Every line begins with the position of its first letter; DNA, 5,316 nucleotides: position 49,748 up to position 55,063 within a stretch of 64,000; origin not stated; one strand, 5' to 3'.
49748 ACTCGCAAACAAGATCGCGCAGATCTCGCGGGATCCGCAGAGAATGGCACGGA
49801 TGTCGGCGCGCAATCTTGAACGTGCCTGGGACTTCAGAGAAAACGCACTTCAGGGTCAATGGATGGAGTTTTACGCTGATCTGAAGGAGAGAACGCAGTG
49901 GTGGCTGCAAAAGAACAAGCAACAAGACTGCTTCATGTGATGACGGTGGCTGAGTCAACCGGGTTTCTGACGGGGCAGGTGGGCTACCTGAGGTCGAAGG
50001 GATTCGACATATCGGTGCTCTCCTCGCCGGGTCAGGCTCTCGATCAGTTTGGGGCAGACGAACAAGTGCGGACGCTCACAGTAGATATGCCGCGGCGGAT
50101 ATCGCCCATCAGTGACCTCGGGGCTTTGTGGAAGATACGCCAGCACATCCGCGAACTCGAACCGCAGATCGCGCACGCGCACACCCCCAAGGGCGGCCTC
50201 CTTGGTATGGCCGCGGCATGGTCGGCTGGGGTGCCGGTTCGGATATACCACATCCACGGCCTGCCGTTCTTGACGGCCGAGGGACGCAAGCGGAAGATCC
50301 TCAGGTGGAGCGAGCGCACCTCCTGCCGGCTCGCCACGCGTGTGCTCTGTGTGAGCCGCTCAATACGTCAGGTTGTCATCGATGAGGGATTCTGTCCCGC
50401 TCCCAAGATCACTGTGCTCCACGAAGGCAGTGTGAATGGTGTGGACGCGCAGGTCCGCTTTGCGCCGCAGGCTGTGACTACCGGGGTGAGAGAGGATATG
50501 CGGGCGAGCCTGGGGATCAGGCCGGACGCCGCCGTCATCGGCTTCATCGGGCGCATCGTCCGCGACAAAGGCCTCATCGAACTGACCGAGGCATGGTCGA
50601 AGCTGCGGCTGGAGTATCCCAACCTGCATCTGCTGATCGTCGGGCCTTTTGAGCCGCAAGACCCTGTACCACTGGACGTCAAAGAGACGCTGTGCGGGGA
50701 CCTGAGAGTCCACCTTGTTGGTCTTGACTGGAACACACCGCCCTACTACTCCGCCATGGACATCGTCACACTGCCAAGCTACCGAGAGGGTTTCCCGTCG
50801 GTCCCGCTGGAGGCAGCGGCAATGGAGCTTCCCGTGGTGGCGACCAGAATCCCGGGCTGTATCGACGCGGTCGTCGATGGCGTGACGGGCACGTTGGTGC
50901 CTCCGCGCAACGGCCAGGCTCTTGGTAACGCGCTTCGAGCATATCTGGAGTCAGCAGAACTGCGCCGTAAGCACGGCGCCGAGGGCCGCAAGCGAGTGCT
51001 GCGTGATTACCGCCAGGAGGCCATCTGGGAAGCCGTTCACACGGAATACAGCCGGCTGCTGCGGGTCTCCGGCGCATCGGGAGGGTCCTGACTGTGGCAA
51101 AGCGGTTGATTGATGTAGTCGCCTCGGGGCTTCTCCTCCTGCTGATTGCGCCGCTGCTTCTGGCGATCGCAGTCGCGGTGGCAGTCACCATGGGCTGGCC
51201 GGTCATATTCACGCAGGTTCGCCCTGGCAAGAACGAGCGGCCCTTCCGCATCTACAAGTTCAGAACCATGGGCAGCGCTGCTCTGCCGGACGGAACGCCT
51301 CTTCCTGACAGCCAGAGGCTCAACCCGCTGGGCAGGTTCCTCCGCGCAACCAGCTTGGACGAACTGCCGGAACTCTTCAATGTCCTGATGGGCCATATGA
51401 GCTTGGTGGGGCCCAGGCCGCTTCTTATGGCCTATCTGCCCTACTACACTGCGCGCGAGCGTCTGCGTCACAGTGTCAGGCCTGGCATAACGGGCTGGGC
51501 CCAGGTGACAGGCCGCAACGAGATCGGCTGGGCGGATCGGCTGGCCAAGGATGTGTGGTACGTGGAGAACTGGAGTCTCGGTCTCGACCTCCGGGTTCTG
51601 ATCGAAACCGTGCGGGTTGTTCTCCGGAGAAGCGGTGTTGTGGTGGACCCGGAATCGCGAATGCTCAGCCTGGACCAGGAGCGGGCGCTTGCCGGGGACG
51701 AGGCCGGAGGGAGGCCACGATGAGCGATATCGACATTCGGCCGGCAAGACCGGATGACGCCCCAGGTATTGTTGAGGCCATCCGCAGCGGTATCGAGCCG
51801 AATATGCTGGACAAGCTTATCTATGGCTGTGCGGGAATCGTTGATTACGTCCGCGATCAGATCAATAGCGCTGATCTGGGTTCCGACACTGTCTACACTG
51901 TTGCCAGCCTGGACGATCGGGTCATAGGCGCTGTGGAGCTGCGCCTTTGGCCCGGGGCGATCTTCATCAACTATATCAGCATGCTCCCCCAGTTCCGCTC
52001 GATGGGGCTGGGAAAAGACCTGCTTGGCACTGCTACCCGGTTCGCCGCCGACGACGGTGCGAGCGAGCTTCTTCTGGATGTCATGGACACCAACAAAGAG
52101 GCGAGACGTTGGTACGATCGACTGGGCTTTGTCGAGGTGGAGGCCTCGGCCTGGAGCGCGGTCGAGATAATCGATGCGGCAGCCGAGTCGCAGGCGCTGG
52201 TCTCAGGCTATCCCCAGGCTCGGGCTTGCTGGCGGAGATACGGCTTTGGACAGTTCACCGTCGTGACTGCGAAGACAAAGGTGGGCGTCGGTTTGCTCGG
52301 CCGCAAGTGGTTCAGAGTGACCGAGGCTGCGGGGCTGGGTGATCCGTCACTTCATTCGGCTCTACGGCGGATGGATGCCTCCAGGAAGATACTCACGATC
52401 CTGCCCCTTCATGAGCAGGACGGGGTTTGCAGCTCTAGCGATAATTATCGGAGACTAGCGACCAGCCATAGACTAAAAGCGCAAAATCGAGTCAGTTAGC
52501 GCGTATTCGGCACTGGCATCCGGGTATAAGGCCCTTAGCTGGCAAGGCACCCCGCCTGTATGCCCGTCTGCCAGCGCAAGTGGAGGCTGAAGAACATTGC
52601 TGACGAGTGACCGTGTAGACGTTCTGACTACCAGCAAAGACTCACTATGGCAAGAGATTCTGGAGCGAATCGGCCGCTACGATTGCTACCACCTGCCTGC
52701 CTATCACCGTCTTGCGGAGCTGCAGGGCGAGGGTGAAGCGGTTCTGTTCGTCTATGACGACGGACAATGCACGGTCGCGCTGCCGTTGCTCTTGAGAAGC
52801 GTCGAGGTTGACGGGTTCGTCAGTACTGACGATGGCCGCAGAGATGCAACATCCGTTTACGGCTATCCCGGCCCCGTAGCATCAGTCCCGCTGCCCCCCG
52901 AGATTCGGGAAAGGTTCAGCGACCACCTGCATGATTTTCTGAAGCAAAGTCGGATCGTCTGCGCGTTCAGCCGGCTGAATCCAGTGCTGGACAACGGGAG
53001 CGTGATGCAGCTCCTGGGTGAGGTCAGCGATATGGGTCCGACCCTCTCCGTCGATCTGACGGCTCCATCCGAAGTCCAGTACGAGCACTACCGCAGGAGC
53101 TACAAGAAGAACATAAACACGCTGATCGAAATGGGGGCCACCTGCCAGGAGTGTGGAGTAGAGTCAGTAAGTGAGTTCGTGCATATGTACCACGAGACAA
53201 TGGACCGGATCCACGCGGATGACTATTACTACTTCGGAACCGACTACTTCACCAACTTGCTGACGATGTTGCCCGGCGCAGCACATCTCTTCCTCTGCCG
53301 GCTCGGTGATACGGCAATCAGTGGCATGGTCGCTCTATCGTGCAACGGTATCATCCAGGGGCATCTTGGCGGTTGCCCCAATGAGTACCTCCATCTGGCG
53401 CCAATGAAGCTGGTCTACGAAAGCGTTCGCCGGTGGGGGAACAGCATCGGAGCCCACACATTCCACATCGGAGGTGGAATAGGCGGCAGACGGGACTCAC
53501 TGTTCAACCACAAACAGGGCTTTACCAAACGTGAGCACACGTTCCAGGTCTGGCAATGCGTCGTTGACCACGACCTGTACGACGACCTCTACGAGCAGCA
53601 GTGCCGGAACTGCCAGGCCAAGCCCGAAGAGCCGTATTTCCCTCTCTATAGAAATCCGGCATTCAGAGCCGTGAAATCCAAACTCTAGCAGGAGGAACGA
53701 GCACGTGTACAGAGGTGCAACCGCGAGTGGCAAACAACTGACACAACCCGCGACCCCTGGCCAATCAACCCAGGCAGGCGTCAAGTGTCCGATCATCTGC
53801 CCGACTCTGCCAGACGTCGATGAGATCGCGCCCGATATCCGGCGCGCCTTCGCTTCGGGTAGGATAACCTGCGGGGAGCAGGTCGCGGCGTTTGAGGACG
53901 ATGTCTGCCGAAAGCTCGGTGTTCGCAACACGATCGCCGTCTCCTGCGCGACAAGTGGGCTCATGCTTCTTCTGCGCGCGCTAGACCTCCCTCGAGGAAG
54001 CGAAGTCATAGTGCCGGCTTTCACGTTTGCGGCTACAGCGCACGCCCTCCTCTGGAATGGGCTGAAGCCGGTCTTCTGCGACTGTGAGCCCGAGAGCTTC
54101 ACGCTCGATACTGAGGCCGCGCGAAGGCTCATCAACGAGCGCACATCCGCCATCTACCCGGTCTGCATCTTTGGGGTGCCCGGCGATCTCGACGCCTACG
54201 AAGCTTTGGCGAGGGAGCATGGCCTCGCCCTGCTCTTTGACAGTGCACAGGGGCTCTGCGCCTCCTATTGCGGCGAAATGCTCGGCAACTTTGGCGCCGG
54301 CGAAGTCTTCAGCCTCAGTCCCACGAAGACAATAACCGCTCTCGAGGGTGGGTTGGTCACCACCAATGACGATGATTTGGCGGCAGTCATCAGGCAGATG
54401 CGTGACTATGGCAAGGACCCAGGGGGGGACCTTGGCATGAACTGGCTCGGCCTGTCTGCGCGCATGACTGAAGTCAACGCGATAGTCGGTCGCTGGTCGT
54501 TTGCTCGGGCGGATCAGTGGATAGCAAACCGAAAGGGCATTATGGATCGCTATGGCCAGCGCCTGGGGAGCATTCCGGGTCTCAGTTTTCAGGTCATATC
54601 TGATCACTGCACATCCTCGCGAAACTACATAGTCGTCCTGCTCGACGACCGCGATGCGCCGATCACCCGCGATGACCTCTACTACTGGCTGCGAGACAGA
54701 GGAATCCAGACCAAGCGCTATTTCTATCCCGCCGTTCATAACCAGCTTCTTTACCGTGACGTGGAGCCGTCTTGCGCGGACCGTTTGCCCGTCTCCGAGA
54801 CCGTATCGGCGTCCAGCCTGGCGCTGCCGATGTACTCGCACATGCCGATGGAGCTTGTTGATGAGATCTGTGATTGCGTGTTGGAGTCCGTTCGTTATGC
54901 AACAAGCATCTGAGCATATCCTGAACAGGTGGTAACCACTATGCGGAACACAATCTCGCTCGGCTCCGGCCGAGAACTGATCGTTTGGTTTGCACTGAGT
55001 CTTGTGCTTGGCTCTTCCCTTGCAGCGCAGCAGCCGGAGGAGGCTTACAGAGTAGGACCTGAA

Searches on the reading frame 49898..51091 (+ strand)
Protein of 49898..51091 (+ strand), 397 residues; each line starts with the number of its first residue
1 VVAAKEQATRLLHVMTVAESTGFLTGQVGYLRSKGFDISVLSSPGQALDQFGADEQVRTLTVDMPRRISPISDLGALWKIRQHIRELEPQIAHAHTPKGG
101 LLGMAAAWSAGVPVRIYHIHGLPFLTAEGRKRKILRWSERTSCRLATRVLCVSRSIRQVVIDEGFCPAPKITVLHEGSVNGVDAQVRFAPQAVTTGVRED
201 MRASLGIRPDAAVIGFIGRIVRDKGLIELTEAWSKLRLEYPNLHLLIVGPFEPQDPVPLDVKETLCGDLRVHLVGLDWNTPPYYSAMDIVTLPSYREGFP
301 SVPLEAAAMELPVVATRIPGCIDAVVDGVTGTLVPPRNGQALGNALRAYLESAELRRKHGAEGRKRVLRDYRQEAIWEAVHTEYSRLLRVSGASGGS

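Call 92: search_protein_families(library=pfam, proteins=[window:49898-51091:+], max_evalue=0.0001)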
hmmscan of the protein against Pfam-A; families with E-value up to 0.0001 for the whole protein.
window:49898-51091:+ (397 aa): 6 families
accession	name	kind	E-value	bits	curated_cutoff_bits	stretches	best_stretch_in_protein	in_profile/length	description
PF00534.26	Glycos_transf_1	-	1.3e-30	106.6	26.4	1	198-366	2-172/172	Glycosyl transferases group 1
PF13692.12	Glyco_trans_1_4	-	6.8e-28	98.2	27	1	213-351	3-141/142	Glycosyl transferases group 1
PF13579.12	Glyco_trans_4_4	-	1.9e-23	84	29.7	1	28-175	11-156/158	Glycosyl transferase 4-like domain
PF13439.12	Glyco_transf_4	-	2.6e-20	73.6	28.5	1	30-177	14-165/170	Glycosyltransferase Family 4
PF13477.12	Glyco_trans_4_2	-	6e-16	59.3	23.4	1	20-153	9-139/139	Glycosyl transferase 4-like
PF13524.12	Glyco_trans_1_2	-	3.5e-05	24.2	25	1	270-378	16-140/144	Glycosyl transferase-like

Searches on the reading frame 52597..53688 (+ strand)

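Call 92: search_protein_families(library=pfam, proteins=[window:52597-53688:+], max_evalue=0.0001)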
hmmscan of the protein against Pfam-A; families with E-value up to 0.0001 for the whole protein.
window:52597-53688:+ (363 aa): 2 families
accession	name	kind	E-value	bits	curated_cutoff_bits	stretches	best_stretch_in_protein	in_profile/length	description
PF13480.13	Acetyltransf_6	-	2.8e-07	31.2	22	1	165-294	3-137/143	Acetyltransferase (GNAT) domain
PF02388.22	FemAB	-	3.3e-05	23.4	24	1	161-234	166-236/406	FemAB family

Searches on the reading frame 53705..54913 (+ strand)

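Call 92: search_protein_families(library=pfam, proteins=[window:53705-54913:+], max_evalue=0.0001)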
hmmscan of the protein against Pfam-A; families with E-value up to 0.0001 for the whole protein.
window:53705-54913:+ (402 aa): 2 families
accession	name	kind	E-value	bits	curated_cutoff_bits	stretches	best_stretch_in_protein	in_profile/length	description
PF01041.23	DegT_DnrJ_EryC1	-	1.5e-94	317.6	19.8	1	40-392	6-359/360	DegT/DnrJ/EryC1/StrS aminotransferase family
PF00155.27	Aminotran_1_2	-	3e-10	40.3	19.7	1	60-181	44-187/361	Aminotransferase class I and II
